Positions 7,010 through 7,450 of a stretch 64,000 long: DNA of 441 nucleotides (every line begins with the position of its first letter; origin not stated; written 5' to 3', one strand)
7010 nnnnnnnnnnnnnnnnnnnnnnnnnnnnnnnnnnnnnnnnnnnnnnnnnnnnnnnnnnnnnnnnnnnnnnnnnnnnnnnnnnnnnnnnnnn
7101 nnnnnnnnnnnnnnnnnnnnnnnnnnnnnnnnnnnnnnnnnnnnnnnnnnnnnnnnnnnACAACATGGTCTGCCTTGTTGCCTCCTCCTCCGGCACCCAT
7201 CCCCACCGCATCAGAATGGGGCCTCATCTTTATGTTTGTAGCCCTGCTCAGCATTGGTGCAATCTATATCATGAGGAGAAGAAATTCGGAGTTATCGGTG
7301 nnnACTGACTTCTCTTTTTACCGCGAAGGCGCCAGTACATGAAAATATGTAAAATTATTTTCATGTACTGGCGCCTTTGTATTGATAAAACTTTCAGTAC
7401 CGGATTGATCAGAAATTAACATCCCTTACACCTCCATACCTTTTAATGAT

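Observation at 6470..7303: IPTL-CTERM-type sorting signal on a secreted protein in a T9SS-rich Bacteroidota locus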

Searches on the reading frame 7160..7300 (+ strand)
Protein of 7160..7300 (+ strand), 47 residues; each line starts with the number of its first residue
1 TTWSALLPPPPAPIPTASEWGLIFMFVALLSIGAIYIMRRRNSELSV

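Call 22: find_homologous_proteins(query=A1, max_evalue=10)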
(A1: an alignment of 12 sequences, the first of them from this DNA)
Query A1 (12 sequences) (47 aa, profile of the alignment): 195 proteins with E <= 10 among 8000 candidates; the best 120 are listed.
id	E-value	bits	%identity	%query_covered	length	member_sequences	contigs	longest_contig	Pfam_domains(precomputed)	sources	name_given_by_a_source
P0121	9.8e-13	65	59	72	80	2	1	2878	-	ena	-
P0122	5.3e-12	63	64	70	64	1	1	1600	PF18203.7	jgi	jgi:hypothetical protein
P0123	7.8e-10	56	59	72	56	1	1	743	PF18203.7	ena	-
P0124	8.3e-10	56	60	85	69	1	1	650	PF18203.7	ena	-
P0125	2.0e-9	55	46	60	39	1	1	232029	PF18203.7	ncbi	ncbi:IPTL-CTERM sorting domain-containing protein [Brevundimonas diminuta]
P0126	3.1e-9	54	61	60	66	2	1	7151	PF18203.7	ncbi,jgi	ncbi:MAG: IPTL-CTERM sorting domain-containing protein [Planctomycetota bacterium]|jgi:hypothetical 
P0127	5.0e-9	53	53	68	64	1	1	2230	PF18203.7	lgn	-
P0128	1.0e-8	52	55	62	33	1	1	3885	PF18203.7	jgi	jgi:predicted metal-binding membrane protein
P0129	1.6e-8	52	44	83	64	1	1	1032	PF18203.7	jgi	jgi:hypothetical protein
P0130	8.9e-8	49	48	62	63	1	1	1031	PF26766.1,PF18203.7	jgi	jgi:hypothetical protein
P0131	9.6e-8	49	54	74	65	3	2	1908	PF18203.7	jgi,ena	-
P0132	1.0e-7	49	53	68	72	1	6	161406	PF18203.7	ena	-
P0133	3.2e-7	48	43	85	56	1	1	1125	-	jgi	jgi:hypothetical protein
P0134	3.6e-7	47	40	89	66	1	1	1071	PF18203.7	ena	-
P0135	4.0e-7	47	53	72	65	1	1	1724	PF18203.7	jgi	-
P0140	2.8e-6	45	42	51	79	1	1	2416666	PF18203.7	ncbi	ncbi:MAG: IPTL-CTERM sorting domain-containing protein [Chitinophagales bacterium]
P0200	1.4e-3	36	32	60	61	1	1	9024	PF18203.7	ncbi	ncbi:MAG: IPTL-CTERM sorting domain-containing protein [Chitinophagales bacterium]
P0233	9.6e-3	33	39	70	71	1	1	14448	PF18203.7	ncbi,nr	ncbi:MAG: IPTL-CTERM sorting domain-containing protein [Comamonadaceae bacterium]|nr:MAG: IPTL-CTERM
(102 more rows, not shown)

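Call 23: find_encoding_contigs(protein=P0140, flank=10000, max_places=1)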
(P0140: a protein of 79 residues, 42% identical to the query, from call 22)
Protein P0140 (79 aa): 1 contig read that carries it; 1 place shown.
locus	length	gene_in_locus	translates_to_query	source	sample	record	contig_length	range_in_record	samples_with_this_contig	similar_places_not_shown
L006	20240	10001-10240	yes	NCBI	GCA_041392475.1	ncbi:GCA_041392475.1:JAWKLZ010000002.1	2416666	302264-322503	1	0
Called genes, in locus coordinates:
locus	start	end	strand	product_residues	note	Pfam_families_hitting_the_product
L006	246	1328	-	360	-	PF13585:CHU_C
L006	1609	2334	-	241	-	PF02405:MlaE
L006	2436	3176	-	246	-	PF02405:MlaE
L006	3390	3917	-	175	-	PF01782:RimM, PF24986:PRC_RimM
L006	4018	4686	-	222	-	PF00886:Ribosomal_S16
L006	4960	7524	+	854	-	PF00932:LTD, PF18962:Por_Secre_tail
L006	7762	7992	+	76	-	-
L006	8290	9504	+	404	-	-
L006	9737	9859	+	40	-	-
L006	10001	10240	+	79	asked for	PF18203:IPTL-CTERM (weak)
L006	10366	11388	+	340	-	-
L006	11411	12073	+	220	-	-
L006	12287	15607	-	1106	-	PF17874:TPR_MalT, PF13424:TPR_12, PF13424:TPR_12, PF24885:TPR_NPHP3, PF13424:TPR_12, PF13424:TPR_12, PF24885:TPR_NPHP3, PF13424:TPR_12, +29 more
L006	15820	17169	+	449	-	PF00652:Ricin_B_lectin, PF14200:RicinB_lectin_2 (weak)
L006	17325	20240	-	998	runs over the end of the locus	PF13374:TPR_10 (weak), PF13424:TPR_12, PF24885:TPR_NPHP3 (weak), PF13424:TPR_12, PF13374:TPR_10 (weak), PF24885:TPR_NPHP3 (weak), PF13424:TPR_12, PF12770:CHAT, +9 more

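Call 24: find_encoding_contigs(protein=P0132, flank=10000, max_places=1)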
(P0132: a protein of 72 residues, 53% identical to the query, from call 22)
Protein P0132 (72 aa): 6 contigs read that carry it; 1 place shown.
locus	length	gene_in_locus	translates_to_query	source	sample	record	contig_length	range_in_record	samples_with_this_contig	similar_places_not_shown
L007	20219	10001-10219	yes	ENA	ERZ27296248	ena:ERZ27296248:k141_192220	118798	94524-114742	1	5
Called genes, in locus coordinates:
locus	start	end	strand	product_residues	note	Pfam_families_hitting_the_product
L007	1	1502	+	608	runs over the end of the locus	PF00959:Phage_lysozyme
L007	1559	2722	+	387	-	PF02771:Acyl-CoA_dh_N, PF02770:Acyl-CoA_dh_M, PF00441:Acyl-CoA_dh_1, PF08028:Acyl-CoA_dh_2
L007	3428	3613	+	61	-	PF11450:DUF3008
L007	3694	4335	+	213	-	PF06055:ExoD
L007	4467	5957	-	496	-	PF00989:PAS (faint), PF08448:PAS_4, PF13426:PAS_9, PF08447:PAS_3, PF00015:MCPsignal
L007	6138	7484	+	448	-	PF00006:ATP-synt_ab, PF18269:T3SS_ATPase_C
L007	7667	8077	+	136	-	PF02050:FliJ (weak)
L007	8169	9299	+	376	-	PF00331:Glyco_hydro_10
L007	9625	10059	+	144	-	PF13313:DUF4082 (weak)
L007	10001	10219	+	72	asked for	PF18203:IPTL-CTERM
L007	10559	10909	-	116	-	PF09966:DUF2200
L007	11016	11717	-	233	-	PF00072:Response_reg, PF00486:Trans_reg_C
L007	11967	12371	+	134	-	-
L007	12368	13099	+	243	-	PF20057:DUF6456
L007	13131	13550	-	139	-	-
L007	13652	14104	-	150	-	PF02657:SufE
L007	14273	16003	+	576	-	PF00512:HisKA, PF02518:HATPase_c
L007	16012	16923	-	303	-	-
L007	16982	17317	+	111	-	PF07372:DUF1491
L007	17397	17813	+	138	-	-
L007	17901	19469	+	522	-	PF14559:TPR_19 (faint)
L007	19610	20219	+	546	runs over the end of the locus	-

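Call 25: find_encoding_contigs(protein=P0125, flank=10000, max_places=1)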
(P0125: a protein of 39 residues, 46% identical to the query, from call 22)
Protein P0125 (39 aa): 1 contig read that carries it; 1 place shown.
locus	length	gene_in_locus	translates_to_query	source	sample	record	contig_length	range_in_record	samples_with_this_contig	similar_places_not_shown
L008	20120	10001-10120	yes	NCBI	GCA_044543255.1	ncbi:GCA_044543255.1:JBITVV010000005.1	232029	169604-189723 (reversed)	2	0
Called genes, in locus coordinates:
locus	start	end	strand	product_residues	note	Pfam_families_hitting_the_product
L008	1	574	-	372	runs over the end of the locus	PF02771:Acyl-CoA_dh_N, PF02770:Acyl-CoA_dh_M, PF00441:Acyl-CoA_dh_1, PF08028:Acyl-CoA_dh_2 (weak)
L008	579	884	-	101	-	-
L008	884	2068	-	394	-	PF02771:Acyl-CoA_dh_N, PF02770:Acyl-CoA_dh_M, PF00441:Acyl-CoA_dh_1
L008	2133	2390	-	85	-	PF01037:AsnC_trans_reg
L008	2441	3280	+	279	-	PF12697:Abhydrolase_6 (faint), PF07859:Abhydrolase_3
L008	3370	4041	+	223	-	PF01081:Aldolase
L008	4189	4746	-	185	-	PF00719:Pyrophosphatase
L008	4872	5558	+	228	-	PF04654:DUF599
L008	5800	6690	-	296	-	PF05013:FGase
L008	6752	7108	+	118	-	PF00072:Response_reg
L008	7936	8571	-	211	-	-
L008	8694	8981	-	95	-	-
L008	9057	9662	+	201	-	-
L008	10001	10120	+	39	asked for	PF18203:IPTL-CTERM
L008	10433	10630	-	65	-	-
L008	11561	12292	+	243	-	PF01965:DJ-1_PfpI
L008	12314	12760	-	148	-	PF00376:MerR, PF13411:MerR_1, PF09278:MerR-DNA-bind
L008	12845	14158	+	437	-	PF00724:Oxidored_FMN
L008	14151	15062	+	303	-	PF06314:ADC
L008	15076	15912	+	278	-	PF00561:Abhydrolase_1, PF12146:Hydrolase_4, PF12697:Abhydrolase_6, PF08386:Abhydrolase_4 (faint), PF00326:Peptidase_S9 (weak)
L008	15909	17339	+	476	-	PF00171:Aldedh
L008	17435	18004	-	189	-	-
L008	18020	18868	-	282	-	PF14279:HNH_5 (weak)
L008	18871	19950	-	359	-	-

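Call 26: search_protein_families(library=ncbifam, proteins=[L006:10366-11385:+, L006:11411-12070:+, L006:8290-9501:+, L006:7762-7989:+, L008:7936-8568:-, L008:9057-9659:+, L008:8694-8978:-, L007:16012-16920:-, L007:11967-12368:+, L006:10001-10237:+], max_evalue=0.01)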
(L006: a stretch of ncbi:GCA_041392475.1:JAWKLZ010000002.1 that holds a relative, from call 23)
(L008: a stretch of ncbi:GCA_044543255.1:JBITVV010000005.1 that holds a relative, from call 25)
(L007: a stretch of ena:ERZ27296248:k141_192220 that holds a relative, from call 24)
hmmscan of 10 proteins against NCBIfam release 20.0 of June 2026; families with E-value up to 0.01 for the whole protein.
L006:10366-11385:+ (340 aa): 2 families
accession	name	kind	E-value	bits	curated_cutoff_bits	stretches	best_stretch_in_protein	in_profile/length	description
NF009166.1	PRK12513.1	equivalog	4.9e-05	23.1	206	1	145-232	64-150/193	RNA polymerase sigma factor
TIGR02937.1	sigma70-ECF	superfamily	0.0023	17.6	42.9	1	93-183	2-81/165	sigma-70 family RNA polymerase sigma factor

L006:11411-12070:+ (220 aa): 0 families

L006:8290-9501:+ (404 aa): 0 families

L006:7762-7989:+ (76 aa): 0 families

L008:7936-8568:- (210 aa): 0 families

L008:9057-9659:+ (201 aa): 0 families

L008:8694-8978:- (94 aa): 0 families

L007:16012-16920:- (302 aa): 0 families

L007:11967-12368:+ (134 aa): 3 families
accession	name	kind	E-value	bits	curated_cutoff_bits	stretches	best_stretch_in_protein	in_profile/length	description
NF004688.0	PRK06030.1-3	equivalog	1.9e-20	73.1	136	1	13-113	14-114/123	hypothetical protein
NF004687.0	PRK06030.1-2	equivalog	4.9e-10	39.8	181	1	24-108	41-125/140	hypothetical protein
NF004686.0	PRK06030.1-1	equivalog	8.7e-10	38.7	148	1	25-117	55-147/151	hypothetical protein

L006:10001-10237:+ (79 aa): 2 families
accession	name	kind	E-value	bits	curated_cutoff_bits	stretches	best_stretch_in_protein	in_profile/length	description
NF033207.2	midcut_by_XrtH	subfamily_domain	2.2e-06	27.9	45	1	35-67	28-59/175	midcut-by-XrtH protein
TIGR04174.1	IPTL_CTERM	subfamily_domain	9.3e-06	25.8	20.5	1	45-60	1-16/27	IPTL-CTERM sorting domain-containing protein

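Call 31: find_encoding_contigs(protein=P0233, flank=10000, max_places=1)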
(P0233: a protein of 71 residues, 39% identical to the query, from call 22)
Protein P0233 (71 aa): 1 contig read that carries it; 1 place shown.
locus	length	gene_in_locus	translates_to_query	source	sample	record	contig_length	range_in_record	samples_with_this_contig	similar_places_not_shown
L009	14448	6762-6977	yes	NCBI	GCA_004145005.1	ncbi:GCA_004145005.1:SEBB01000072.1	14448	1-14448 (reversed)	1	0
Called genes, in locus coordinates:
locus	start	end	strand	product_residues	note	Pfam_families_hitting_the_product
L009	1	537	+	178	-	PF01568:Molydop_binding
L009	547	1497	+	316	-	PF25160:LdpA_Fe-S-bd (faint), PF12838:Fer4_7, PF13187:Fer4_9 (weak), PF13247:Fer4_11, PF14697:Fer4_21 (weak), PF00037:Fer4 (weak), PF13187:Fer4_9 (weak), PF09163:Form-deh_trans, +3 more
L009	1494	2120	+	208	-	PF01292:Ni_hydr_CYTB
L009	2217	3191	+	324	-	PF04216:FdhE_N, PF24859:FdhE_central, PF24860:FdhE_C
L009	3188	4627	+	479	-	PF12390:Se-cys_synth_N, PF03841:SelA, PF00266:Aminotran_5 (weak)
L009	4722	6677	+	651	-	PF00009:GTP_EFTU, PF03144:GTP_EFTU_D2, PF25461:Beta-barrel_SelB, PF09106:WHD_2nd_SelB, PF21214:WHD_2nd_SelB_bact, PF09107:WHD_3rd_SelB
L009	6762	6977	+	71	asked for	PF18203:IPTL-CTERM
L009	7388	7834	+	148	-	-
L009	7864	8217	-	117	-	PF03960:ArsC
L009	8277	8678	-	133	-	PF04241:DUF423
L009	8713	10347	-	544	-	PF00528:BPD_transp_1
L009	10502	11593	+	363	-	PF00005:ABC_tran, PF13304:AAA_21 (weak), PF08402:TOBE_2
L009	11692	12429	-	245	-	PF01553:Acyltransferase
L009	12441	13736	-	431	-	PF01979:Amidohydro_1 (faint), PF12890:DHOase, PF07969:Amidohydro_3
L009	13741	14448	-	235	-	PF02729:OTCace_N, PF00185:OTCace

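Call 32: find_encoding_contigs(protein=P0200, flank=10000, max_places=1)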
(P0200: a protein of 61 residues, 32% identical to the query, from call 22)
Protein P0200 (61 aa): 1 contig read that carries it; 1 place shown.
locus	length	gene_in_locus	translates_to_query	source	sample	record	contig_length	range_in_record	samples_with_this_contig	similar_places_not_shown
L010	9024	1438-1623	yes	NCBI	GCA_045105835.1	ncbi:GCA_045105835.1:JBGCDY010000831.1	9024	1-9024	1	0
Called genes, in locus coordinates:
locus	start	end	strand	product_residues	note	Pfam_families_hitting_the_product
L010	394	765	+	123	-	PF04397:LytTR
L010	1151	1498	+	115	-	-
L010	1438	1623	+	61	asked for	PF18203:IPTL-CTERM (weak)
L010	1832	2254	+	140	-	PF02391:MoaE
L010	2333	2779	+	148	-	PF01967:MoaC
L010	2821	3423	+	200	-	PF13532:2OG-FeII_Oxy_2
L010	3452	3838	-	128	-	-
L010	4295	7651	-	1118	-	PF13809:Tubulin_2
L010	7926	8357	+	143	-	-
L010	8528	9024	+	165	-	PF13855:LRR_8 (faint), PF12799:LRR_4 (faint)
